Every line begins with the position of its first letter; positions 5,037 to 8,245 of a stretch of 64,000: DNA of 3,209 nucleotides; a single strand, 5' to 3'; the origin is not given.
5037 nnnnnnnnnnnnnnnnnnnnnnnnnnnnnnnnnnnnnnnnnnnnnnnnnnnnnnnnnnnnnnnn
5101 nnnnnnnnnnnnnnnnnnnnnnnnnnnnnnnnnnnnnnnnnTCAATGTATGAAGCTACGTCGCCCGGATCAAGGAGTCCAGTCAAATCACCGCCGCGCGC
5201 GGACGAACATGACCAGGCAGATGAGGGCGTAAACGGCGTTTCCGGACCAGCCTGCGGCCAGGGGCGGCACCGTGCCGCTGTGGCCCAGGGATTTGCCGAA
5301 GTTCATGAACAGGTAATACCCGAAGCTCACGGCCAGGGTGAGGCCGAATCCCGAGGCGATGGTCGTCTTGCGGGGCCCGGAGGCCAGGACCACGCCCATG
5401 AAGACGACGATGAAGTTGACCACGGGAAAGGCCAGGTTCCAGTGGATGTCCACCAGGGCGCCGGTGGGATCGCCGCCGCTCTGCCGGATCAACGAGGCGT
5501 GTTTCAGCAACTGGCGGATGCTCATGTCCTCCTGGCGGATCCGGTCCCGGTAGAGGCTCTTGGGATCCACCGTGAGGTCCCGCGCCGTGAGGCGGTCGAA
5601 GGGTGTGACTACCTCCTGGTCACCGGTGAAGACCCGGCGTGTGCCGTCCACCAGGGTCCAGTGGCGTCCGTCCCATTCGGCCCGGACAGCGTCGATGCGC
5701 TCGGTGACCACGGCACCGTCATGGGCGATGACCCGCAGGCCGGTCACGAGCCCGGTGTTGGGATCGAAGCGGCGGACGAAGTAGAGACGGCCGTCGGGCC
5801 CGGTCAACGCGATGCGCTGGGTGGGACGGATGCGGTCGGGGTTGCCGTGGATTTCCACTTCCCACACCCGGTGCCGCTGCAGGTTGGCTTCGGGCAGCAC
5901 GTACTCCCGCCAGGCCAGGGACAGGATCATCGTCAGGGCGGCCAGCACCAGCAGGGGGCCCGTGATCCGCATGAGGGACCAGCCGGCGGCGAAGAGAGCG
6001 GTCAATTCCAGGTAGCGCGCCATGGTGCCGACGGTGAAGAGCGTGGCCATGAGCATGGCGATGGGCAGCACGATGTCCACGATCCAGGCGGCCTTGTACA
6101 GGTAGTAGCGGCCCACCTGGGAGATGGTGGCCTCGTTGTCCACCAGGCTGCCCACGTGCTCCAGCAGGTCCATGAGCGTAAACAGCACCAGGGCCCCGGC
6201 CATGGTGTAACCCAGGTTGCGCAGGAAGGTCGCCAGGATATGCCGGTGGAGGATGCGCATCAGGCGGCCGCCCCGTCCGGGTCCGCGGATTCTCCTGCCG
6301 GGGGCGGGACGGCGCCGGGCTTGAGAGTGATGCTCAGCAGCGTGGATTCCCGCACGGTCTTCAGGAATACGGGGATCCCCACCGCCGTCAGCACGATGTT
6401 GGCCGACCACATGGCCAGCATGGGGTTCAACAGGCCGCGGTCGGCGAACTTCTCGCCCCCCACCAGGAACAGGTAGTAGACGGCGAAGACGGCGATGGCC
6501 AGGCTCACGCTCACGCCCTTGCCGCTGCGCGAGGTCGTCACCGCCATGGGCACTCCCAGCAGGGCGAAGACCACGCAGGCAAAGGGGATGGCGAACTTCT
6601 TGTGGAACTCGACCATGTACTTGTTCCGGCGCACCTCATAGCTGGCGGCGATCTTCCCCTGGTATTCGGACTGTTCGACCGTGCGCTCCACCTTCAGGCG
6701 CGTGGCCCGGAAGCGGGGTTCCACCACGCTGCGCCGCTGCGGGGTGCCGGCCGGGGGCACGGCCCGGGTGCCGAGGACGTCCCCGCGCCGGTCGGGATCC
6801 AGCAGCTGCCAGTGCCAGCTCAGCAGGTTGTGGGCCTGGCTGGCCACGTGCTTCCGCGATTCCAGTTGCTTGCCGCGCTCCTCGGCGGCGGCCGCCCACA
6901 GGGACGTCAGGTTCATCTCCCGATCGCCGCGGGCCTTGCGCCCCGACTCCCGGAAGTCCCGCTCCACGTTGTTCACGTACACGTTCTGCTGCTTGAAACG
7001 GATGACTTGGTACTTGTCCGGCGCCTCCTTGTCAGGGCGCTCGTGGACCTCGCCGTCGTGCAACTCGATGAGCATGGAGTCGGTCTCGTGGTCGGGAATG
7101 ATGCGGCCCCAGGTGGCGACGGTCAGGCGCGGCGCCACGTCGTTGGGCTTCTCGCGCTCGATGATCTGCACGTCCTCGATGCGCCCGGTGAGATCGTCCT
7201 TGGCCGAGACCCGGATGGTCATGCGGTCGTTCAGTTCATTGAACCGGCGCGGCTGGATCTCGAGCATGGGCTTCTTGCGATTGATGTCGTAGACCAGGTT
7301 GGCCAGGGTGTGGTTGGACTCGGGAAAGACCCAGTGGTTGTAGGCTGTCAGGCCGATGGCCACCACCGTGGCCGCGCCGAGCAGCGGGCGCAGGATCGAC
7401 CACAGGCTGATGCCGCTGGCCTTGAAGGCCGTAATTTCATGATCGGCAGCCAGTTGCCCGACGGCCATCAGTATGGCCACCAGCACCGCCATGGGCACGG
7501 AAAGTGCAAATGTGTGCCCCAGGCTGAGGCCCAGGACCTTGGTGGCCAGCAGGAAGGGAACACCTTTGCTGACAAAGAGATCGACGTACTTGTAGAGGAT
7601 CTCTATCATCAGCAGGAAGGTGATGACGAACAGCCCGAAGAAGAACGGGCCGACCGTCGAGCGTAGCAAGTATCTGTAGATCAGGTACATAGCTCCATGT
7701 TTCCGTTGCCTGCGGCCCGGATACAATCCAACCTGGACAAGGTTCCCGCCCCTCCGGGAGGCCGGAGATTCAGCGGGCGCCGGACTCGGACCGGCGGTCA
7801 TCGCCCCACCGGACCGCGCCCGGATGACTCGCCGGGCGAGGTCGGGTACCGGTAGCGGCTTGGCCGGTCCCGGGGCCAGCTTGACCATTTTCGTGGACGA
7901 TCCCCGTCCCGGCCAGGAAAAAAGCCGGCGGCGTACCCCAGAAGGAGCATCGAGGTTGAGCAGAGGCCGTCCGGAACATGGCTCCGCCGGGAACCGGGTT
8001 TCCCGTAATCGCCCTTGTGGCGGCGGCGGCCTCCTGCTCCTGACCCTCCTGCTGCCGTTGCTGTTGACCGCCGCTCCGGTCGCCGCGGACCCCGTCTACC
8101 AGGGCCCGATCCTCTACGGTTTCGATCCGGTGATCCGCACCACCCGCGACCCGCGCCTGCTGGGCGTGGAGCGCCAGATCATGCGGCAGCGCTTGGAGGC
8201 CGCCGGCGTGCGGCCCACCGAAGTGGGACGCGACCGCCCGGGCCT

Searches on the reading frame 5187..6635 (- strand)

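Call 56: search_protein_families(library=pfam, proteins=[window:5187-6635:-], max_evalue=0.0001)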
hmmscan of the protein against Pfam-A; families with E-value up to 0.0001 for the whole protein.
window:5187-6635:- (482 aa): 1 family
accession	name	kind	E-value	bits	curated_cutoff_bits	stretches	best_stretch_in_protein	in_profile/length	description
PF03739.19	LptF_LptG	-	2.7e-74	250.8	27.9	1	131-479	1-353/353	Lipopolysaccharide export system permease LptF/LptG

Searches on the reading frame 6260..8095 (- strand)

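Call 56: search_protein_families(library=pfam, proteins=[window:6260-8095:-], max_evalue=0.0001)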
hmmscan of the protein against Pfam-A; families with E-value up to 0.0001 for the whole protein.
window:6260-8095:- (611 aa): 1 family
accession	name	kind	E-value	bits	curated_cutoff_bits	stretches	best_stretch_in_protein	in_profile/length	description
PF03739.19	LptF_LptG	-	9.7e-84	281.8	27.9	2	141-422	1-272/353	Lipopolysaccharide export system permease LptF/LptG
